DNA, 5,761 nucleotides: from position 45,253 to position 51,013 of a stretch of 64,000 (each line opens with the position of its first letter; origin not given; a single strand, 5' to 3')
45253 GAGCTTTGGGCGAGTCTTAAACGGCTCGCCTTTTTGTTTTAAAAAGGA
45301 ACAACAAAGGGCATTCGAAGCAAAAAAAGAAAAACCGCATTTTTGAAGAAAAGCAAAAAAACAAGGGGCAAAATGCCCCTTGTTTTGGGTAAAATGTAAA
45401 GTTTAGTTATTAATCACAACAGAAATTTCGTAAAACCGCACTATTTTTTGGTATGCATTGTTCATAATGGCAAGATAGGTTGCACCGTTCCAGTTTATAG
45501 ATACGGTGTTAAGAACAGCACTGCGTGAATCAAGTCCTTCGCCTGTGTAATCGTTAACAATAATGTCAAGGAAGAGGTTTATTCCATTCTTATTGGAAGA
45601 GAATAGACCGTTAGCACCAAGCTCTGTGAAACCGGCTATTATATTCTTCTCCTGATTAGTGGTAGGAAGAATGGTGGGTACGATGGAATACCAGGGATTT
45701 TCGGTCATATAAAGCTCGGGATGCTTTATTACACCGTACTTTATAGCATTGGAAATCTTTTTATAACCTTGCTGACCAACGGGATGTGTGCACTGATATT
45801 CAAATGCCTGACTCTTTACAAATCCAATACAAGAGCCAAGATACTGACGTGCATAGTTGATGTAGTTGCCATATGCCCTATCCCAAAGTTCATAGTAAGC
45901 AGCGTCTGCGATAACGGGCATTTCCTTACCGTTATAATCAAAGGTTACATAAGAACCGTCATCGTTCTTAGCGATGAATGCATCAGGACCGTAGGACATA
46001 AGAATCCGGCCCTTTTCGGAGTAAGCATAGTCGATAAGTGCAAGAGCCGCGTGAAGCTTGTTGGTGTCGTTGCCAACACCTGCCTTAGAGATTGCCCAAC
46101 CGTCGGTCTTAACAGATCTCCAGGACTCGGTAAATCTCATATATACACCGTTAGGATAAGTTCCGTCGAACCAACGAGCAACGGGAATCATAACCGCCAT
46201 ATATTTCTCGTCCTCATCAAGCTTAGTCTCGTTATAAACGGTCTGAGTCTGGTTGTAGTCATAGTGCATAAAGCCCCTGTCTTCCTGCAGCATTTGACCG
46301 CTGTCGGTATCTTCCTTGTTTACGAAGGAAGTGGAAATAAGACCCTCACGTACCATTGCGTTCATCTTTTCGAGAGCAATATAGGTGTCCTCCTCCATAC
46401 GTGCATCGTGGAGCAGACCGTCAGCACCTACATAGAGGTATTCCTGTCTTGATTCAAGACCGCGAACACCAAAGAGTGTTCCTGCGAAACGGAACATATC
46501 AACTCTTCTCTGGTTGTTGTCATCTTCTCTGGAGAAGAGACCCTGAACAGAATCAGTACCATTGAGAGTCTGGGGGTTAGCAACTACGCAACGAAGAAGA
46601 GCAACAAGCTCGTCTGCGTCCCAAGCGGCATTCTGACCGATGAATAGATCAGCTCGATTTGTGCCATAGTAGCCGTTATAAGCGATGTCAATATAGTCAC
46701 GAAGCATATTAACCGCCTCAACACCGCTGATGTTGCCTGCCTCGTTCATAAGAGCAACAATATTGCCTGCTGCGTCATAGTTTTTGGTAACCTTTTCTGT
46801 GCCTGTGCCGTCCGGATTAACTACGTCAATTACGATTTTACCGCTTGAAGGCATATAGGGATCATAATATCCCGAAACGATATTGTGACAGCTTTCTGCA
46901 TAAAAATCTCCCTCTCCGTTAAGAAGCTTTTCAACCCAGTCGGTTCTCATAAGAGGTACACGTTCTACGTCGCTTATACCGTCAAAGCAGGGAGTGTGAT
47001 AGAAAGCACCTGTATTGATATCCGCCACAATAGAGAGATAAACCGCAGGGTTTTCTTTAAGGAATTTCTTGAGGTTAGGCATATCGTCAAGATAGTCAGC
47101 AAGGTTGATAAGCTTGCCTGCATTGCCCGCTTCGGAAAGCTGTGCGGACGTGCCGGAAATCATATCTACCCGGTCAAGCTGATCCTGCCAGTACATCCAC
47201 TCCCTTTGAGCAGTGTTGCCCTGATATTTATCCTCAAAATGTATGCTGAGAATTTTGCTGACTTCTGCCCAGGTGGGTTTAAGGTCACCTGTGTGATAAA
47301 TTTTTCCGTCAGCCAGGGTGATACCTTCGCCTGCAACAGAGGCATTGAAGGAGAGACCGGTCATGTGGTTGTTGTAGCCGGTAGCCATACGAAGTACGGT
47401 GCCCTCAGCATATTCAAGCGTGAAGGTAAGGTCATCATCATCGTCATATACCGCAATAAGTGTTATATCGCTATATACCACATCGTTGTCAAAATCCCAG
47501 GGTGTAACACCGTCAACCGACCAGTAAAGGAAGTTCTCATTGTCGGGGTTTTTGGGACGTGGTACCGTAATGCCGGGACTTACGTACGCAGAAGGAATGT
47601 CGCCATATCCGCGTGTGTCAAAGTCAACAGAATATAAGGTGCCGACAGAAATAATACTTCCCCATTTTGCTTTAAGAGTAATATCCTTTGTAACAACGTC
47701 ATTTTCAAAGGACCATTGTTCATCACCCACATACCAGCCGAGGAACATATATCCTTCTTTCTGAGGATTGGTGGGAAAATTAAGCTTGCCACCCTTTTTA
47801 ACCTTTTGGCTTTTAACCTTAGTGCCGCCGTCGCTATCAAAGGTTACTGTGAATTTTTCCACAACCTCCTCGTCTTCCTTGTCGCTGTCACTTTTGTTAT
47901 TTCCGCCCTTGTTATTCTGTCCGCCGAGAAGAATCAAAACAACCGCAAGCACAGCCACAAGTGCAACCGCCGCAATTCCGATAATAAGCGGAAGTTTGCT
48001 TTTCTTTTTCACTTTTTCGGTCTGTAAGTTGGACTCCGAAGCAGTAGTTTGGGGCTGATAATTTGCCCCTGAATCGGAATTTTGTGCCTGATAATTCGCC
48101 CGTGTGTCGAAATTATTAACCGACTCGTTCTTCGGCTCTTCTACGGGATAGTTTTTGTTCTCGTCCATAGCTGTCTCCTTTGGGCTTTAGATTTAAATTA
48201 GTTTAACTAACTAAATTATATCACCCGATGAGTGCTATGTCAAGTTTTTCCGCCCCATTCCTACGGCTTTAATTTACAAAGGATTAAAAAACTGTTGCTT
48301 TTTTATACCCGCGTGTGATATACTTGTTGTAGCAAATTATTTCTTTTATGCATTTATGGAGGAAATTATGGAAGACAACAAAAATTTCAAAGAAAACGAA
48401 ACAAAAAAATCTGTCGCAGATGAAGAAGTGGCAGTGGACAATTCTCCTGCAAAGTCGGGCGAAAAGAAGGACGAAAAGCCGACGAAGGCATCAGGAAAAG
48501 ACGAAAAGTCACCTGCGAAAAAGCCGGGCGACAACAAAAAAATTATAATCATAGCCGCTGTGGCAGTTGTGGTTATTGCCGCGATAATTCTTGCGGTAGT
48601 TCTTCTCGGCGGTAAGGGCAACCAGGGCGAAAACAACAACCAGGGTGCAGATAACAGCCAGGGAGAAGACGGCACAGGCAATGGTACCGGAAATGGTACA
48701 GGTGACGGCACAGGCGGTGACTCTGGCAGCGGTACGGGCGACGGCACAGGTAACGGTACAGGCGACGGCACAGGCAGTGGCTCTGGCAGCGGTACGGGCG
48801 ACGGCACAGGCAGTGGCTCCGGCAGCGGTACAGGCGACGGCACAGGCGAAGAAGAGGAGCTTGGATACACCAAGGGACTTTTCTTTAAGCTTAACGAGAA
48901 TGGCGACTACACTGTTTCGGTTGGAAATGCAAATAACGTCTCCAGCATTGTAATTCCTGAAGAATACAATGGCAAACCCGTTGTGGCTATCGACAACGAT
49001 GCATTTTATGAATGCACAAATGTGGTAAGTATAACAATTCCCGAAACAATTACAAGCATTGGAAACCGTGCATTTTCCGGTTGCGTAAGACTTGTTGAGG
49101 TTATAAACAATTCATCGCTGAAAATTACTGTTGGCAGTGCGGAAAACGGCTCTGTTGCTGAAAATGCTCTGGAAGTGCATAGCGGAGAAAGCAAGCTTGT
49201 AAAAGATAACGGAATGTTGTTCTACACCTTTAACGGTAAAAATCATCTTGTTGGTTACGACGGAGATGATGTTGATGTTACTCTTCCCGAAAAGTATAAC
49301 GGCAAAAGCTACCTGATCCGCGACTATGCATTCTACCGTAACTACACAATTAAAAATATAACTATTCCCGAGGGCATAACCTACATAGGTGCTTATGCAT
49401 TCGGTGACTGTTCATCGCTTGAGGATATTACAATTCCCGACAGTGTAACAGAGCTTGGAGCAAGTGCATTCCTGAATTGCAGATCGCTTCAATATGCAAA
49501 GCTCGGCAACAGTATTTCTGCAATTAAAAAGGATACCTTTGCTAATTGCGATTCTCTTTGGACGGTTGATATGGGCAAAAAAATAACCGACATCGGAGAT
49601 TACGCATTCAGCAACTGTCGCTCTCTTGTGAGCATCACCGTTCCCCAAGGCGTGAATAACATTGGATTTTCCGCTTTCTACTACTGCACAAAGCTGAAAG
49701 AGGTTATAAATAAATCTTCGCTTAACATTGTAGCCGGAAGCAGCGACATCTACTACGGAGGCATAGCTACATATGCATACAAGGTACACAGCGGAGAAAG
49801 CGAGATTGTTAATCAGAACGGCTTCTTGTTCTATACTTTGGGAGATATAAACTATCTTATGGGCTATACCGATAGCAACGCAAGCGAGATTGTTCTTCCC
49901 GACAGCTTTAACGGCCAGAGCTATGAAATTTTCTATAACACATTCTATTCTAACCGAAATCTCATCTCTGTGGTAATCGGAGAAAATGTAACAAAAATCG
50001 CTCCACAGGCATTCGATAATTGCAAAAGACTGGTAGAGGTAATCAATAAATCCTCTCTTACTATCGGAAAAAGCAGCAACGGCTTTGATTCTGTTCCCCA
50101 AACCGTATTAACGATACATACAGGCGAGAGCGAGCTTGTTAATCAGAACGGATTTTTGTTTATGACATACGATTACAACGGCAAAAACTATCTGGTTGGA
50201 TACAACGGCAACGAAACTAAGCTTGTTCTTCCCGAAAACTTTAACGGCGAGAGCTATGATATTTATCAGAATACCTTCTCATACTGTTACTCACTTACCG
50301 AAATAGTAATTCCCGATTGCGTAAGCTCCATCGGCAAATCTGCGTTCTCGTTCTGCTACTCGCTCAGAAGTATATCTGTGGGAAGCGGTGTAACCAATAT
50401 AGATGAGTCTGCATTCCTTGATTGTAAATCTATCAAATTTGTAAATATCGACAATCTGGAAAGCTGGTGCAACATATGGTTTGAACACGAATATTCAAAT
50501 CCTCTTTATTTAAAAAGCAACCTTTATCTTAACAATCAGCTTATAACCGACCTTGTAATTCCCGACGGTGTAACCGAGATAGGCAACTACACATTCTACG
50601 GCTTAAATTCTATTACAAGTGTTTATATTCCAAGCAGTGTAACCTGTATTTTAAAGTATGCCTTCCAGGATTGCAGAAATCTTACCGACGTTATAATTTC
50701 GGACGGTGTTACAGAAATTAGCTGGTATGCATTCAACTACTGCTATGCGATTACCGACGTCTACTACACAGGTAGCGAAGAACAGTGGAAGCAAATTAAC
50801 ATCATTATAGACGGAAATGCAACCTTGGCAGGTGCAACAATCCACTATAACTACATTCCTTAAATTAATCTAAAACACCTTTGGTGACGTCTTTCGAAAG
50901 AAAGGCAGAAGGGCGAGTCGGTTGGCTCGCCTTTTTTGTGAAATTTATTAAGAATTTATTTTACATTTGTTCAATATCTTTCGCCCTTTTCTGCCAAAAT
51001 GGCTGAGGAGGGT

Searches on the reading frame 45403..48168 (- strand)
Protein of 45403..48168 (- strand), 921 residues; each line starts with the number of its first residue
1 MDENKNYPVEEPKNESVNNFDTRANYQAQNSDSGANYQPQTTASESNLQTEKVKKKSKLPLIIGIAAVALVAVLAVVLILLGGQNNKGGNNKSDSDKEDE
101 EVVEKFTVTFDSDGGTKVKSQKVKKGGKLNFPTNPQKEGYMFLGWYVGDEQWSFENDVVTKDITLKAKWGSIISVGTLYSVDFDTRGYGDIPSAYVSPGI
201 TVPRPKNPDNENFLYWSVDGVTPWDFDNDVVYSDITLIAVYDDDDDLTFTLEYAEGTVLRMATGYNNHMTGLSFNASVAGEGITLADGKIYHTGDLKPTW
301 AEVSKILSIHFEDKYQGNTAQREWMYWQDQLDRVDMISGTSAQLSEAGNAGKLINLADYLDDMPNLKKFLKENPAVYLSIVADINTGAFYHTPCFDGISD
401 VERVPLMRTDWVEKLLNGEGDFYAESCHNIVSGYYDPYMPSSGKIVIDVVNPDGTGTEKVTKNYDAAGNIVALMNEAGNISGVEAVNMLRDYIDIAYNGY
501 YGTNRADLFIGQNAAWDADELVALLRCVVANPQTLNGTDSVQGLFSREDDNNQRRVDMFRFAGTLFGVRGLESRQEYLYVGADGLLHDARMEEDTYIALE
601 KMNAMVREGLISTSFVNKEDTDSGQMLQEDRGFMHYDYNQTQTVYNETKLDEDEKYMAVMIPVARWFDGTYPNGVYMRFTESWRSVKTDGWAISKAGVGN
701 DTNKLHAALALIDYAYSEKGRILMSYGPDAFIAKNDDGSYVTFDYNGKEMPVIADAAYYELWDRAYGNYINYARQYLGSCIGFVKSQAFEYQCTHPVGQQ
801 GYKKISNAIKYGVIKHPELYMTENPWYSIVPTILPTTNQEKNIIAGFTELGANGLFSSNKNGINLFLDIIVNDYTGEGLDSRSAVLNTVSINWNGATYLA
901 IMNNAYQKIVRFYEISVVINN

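Call 91: search_protein_families(library=pfam, proteins=[window:45403-48168:-], max_evalue=0.00001)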
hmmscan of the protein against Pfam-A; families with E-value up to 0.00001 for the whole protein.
window:45403-48168:- (921 aa): 1 family
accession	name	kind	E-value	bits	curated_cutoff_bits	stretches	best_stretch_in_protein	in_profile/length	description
PF09479.16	Flg_new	-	1e-22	80.4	27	1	106-168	1-65/65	Listeria-Bacteroides repeat domain (List_Bact_rpt)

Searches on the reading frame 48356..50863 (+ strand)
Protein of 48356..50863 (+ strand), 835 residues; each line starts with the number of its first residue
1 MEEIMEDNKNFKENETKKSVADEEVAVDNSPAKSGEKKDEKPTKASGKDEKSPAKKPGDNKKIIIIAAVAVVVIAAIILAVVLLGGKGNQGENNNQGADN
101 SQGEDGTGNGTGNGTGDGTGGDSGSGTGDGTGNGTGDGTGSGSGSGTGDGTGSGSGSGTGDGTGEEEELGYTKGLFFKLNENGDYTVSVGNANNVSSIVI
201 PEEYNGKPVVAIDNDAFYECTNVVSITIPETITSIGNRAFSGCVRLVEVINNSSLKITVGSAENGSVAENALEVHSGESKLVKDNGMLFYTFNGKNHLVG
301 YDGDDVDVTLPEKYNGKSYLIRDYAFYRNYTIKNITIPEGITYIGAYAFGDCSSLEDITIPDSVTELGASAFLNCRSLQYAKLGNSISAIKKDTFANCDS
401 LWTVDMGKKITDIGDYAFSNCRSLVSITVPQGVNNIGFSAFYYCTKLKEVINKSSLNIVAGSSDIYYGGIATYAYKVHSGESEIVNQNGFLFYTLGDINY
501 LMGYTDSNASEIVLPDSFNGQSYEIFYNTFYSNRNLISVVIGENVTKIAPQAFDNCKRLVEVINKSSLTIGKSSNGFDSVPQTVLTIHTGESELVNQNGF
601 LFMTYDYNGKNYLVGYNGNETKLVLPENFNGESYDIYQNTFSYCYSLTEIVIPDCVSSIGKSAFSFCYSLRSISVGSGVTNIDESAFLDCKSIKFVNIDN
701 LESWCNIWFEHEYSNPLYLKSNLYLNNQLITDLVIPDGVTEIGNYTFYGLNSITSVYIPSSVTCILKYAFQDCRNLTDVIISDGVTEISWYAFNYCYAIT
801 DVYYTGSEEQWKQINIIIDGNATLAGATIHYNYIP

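Call 91: search_protein_families(library=pfam, proteins=[window:48356-50863:+], max_evalue=0.00001)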
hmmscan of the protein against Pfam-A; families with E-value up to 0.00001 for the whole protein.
window:48356-50863:+ (835 aa): 2 families
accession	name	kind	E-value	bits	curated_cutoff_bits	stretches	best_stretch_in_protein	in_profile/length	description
PF13306.12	LRR_5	-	6.4e-89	294.8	27.7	4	321-448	3-127/127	BspA type Leucine rich repeat region (6 copies)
PF13855.12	LRR_8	-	3.6e-12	46.3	27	0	364-406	13-56/61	Leucine rich repeat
